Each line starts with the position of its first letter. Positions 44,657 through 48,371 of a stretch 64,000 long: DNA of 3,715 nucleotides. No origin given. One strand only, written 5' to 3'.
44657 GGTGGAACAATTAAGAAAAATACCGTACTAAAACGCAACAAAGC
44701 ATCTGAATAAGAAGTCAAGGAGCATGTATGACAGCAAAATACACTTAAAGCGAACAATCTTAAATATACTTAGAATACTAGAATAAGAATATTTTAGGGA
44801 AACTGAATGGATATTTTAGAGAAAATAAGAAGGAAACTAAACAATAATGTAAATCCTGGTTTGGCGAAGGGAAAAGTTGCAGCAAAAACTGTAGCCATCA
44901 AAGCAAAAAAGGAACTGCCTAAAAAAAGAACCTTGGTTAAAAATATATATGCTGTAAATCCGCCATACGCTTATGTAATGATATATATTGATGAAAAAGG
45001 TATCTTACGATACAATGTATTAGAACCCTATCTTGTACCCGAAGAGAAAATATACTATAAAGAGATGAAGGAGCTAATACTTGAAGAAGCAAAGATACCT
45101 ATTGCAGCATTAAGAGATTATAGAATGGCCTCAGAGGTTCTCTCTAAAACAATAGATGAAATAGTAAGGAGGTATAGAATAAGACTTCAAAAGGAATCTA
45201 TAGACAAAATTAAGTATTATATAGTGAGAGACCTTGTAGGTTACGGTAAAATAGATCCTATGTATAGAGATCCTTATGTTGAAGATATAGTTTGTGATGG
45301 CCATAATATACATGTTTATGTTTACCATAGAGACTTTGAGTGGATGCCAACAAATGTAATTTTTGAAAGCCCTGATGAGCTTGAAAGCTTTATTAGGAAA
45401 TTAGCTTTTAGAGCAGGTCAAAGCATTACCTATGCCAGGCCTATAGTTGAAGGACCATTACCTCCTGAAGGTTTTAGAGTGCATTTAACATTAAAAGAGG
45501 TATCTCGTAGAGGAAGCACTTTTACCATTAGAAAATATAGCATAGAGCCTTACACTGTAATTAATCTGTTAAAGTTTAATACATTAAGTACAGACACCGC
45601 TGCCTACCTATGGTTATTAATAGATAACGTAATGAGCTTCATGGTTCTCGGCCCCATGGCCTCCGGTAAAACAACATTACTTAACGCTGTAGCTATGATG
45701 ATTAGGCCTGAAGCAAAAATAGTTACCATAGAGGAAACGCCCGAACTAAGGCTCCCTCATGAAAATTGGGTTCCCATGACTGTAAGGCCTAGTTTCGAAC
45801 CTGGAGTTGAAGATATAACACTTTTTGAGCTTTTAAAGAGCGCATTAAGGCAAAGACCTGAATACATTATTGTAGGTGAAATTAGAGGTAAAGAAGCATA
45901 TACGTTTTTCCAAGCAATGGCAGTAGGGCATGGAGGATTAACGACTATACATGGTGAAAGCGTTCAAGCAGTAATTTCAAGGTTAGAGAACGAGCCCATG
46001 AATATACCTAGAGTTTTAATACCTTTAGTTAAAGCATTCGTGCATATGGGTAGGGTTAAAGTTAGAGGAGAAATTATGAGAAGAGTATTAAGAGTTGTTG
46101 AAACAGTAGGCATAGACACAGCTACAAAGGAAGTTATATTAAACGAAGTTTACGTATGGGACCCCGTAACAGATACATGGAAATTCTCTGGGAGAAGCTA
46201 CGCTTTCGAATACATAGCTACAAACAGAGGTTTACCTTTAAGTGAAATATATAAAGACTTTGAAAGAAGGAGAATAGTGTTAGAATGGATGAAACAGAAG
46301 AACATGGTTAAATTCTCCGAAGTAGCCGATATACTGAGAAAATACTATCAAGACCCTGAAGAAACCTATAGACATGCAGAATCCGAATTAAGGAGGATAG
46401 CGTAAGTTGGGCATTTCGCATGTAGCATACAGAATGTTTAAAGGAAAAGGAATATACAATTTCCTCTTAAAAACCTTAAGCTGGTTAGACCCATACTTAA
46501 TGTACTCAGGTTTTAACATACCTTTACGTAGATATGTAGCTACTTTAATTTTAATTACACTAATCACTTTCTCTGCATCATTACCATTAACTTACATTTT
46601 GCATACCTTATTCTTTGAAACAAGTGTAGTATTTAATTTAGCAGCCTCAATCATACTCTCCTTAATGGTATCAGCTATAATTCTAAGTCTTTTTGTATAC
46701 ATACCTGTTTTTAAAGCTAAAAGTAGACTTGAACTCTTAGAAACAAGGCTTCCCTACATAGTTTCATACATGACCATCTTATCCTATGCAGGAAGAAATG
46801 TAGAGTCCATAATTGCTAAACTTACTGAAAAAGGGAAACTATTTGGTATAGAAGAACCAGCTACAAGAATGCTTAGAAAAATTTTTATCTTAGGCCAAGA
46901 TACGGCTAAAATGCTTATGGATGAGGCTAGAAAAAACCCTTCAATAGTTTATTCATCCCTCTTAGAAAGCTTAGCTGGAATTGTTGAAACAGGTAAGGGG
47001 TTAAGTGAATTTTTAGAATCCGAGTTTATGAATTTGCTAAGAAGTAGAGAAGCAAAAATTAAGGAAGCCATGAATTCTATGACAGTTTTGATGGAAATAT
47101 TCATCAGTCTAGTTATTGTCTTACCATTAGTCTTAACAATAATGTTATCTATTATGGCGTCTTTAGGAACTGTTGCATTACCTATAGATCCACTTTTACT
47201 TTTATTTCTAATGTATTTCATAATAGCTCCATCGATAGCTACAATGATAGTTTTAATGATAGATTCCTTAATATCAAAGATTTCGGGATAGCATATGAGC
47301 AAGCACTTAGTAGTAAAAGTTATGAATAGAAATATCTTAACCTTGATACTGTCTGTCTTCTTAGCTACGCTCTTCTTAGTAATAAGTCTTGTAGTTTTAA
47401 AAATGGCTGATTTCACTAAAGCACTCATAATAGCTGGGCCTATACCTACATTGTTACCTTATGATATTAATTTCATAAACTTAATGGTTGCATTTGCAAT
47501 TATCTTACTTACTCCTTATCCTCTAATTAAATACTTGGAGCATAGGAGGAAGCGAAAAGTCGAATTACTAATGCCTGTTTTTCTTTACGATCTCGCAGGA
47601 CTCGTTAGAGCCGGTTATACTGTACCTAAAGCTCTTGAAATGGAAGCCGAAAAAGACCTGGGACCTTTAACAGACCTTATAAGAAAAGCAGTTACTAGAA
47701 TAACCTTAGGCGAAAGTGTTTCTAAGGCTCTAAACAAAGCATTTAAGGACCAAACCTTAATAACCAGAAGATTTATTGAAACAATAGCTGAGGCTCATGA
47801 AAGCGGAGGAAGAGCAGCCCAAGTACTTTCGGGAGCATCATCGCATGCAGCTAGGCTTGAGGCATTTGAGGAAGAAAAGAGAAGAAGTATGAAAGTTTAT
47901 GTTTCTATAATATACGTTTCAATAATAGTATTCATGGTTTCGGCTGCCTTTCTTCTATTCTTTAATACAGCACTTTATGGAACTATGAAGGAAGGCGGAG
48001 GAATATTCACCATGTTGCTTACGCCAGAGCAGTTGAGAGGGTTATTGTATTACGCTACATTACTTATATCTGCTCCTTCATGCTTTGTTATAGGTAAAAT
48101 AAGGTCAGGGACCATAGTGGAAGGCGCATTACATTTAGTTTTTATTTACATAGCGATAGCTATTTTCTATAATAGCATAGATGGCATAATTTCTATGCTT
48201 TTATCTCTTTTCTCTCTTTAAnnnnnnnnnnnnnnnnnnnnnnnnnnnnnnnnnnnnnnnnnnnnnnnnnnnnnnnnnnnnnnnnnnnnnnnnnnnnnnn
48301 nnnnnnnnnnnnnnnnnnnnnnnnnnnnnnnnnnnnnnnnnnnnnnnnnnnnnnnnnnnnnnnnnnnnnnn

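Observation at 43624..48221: Pilin-less type-IV-filament-like module: PqqD-like protein, pseudo-FlaH, FlaI-like ATPase and a split FlaJ (TadB/TadC-like pair)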

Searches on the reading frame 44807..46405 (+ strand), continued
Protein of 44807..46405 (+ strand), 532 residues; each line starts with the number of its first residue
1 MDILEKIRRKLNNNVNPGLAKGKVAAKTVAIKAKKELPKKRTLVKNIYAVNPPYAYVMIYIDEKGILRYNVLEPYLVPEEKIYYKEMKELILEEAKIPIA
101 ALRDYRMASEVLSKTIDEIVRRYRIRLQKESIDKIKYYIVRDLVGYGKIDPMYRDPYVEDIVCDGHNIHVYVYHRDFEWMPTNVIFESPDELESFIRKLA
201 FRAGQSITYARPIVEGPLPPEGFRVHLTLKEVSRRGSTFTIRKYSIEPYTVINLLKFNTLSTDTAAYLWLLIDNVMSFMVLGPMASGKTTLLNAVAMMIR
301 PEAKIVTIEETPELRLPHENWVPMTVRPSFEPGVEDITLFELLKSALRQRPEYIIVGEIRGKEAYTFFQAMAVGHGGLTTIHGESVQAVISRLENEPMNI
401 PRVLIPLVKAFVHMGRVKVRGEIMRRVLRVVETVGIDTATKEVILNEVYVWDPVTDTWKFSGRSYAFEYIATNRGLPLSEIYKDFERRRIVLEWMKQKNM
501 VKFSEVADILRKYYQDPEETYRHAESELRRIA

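Call 50: search_solved_structures(query=window:44807-46405:+, max_evalue=1e-10, show_alignments=1)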
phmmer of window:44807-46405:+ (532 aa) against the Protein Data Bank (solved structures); distinct sequences matched with E-value up to 1e-10: 9.
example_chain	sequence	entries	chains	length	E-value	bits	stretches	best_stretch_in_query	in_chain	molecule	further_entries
2oap_1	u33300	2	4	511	1.9e-97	330.2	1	48-521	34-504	Type II secretion system protein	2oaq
4ii7_A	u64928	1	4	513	1.9e-85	290.6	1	43-521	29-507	FlaI ATPase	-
4ihq_A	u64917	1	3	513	1.1e-84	288.1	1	43-521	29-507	FlaI ATPase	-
9e24_A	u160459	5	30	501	1.2e-42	149.5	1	77-451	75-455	CpaF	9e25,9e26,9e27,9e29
8rkd_E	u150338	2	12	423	2.2e-42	148.6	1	100-451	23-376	Pilus assembly ATPase CpaF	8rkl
8rjf_A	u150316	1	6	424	2.2e-42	148.6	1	100-451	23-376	Pilus assembly ATPase CpaF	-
6bge_A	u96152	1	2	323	5.6e-19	71.4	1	162-396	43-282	VirB11-like protein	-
1g6o_A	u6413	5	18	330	5.9e-19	71.3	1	162-396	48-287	CAG-ALPHA | virB11 homolog | Cag-alfa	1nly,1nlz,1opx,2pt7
2gza_A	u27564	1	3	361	3e-17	65.7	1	263-393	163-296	Type IV secretion system protein VirB11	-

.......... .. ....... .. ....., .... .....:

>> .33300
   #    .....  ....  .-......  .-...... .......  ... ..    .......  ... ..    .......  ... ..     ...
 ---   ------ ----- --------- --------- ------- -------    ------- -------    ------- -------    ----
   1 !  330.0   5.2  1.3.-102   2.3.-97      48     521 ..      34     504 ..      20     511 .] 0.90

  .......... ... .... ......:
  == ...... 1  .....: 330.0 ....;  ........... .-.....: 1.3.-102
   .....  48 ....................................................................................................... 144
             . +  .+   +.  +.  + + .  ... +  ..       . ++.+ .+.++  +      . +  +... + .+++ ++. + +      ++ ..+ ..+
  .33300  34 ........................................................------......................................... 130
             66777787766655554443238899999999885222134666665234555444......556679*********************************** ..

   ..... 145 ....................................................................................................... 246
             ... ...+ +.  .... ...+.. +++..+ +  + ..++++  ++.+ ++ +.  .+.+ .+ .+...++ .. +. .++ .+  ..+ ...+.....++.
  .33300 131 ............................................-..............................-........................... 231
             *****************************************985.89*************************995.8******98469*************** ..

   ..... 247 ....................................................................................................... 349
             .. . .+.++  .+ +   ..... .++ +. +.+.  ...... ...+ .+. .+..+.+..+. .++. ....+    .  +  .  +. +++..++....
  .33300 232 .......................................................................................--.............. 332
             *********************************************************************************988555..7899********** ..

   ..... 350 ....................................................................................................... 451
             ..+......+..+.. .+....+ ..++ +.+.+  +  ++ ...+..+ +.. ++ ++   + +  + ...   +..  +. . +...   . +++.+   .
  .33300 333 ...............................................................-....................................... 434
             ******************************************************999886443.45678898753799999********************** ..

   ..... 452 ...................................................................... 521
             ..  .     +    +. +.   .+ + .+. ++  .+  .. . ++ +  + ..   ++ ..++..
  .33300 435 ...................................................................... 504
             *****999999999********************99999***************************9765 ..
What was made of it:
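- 44807..46405 (+): Type IV pilus assembly ATPase (T2SSE/VirB11 family, FlaI/GspE2-like) with all catalytic motifs intact. The best solved relatives are A. fulgidus GspE2 2OAP (330 bits) and S. acidocaldarius FlaI 4II7 (290 bits) (call 50).
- Closest known: Archaellum motor core FlaH-FlaI-FlaJ. Different: A. fulgidus GspE2 is a closer solved relative than FlaI (call 50).
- Closest known: Bacterial Tad/Flp pilus. Different: The ATPase is much closer to archaeal proteins (2OAP at 330 bits) than to CpaF (about 150 bits, call 50).
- ATPase relatives: the closest solved relatives are archaeal T4P/archaellum ATPases (call 50).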

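Call 67: find_encoding_contigs(protein=P0022, flank=6000, max_places=1)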
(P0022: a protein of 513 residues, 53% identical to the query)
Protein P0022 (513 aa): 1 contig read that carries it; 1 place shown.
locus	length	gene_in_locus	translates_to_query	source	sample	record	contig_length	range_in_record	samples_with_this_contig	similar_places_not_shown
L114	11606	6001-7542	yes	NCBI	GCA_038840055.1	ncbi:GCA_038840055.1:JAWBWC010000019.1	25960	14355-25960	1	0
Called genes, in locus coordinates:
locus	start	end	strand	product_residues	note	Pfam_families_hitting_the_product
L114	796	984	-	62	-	-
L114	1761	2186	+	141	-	-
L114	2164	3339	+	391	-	-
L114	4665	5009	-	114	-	-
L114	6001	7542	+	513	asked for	PF00437:T2SSE, PF27713:UCP018868 (weak)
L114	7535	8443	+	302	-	PF00482:T2SSF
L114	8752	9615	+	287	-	PF00482:T2SSF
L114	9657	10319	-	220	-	PF06745:ATPase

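Call 68: find_encoding_contigs(protein=P0028, flank=6000, max_places=1)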
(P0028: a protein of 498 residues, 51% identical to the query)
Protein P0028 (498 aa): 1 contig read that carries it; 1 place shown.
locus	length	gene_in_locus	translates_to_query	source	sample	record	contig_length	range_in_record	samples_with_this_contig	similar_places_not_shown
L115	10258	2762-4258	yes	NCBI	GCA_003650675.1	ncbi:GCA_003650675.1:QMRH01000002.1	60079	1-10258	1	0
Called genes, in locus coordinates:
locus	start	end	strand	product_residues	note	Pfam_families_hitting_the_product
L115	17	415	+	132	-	PF01850:PIN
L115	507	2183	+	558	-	-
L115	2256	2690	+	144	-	-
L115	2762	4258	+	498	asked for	PF00437:T2SSE, PF23989:PilB3_C (weak)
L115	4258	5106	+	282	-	PF00482:T2SSF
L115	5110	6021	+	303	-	PF00482:T2SSF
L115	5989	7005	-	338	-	PF18551:TackOD1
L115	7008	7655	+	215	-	-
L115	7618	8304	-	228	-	PF02732:ERCC4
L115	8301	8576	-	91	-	-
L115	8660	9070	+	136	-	-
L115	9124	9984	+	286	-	PF00571:CBS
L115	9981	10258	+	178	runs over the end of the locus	-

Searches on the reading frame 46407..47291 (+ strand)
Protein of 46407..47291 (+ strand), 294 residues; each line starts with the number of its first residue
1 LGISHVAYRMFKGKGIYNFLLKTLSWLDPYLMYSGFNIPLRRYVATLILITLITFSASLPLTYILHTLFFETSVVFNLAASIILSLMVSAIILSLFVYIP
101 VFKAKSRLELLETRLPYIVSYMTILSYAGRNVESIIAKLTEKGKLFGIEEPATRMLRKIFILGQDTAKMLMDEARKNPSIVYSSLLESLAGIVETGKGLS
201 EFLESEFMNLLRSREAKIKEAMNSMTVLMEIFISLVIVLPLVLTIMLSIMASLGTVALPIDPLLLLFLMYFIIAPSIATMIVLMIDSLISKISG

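Call 3: search_protein_families(library=pfam, proteins=[window:46407-47291:+], max_evalue=0.1)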
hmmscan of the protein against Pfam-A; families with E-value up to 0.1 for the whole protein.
window:46407-47291:+ (294 aa): 2 families
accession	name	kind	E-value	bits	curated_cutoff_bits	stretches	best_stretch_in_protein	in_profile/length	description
PF00482.28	T2SSF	-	5.4e-08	33.3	25.2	1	120-246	3-124/125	Type II secretion system (T2SS), protein F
PF09074.15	Mer2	-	0.0033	17.7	27.7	1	195-255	124-184/193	Mer2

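Call 4: search_protein_families(library=ncbifam, proteins=[window:46407-47291:+], max_evalue=0.1)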
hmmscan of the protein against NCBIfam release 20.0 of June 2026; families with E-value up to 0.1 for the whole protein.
window:46407-47291:+ (294 aa): 4 families
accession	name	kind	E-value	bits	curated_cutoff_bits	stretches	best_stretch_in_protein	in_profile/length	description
NF004704.2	PRK06041.1-2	equivalog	3.7e-16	58.9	550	1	33-285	3-243/555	archaellar assembly protein ArlJ/FlaJ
NF046075.1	UpsF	equivalog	2e-09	36.8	400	1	40-274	26-247/484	membrane pilin protein UpsF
NF004705.1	PRK06041.1-3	equivalog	5.9e-07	28.8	400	1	113-284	5-169/465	archaellar assembly protein ArlJ/FlaJ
NF005375.0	PRK06917.1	equivalog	0.088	11.5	535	0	132-184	348-400/448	aspartate aminotransferase family protein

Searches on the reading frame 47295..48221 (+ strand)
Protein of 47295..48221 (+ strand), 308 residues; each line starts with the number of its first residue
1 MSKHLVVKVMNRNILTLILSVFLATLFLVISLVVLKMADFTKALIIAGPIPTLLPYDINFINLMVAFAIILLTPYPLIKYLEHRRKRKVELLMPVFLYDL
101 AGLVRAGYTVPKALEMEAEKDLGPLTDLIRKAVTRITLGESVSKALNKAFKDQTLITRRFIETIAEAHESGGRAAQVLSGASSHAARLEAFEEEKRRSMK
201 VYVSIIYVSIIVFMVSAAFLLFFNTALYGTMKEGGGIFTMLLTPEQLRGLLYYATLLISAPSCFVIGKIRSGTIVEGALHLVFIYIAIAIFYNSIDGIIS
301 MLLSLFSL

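Call 3: search_protein_families(library=pfam, proteins=[window:47295-48221:+], max_evalue=0.1)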
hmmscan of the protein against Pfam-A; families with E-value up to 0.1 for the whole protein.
window:47295-48221:+ (308 aa): 1 family
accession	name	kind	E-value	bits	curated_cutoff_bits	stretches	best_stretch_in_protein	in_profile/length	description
PF00482.28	T2SSF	-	2.4e-16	60.2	25.2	1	96-221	1-124/125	Type II secretion system (T2SS), protein F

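Call 4: search_protein_families(library=ncbifam, proteins=[window:47295-48221:+], max_evalue=0.1)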
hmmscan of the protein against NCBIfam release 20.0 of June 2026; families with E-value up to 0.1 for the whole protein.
window:47295-48221:+ (308 aa): 2 families
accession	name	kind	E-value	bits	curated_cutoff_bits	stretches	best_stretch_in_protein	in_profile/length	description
NF046075.1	UpsF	equivalog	4.5e-12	45.5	400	1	12-287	227-482/484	membrane pilin protein UpsF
TIGR03638.1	cas1_ECOLI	exception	0.021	14.1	215.6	1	95-134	210-248/269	type I-E CRISPR-associated endonuclease Cas1e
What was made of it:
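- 47295..48221 (+): TadC2: a platform protein with one T2SSF domain, equivalent to the C-terminal half of UpsF. Pfam T2SSF gives E=2e-16, and the NCBIfam UpsF model matches at positions 227-482 of 484 (calls 3, 4).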
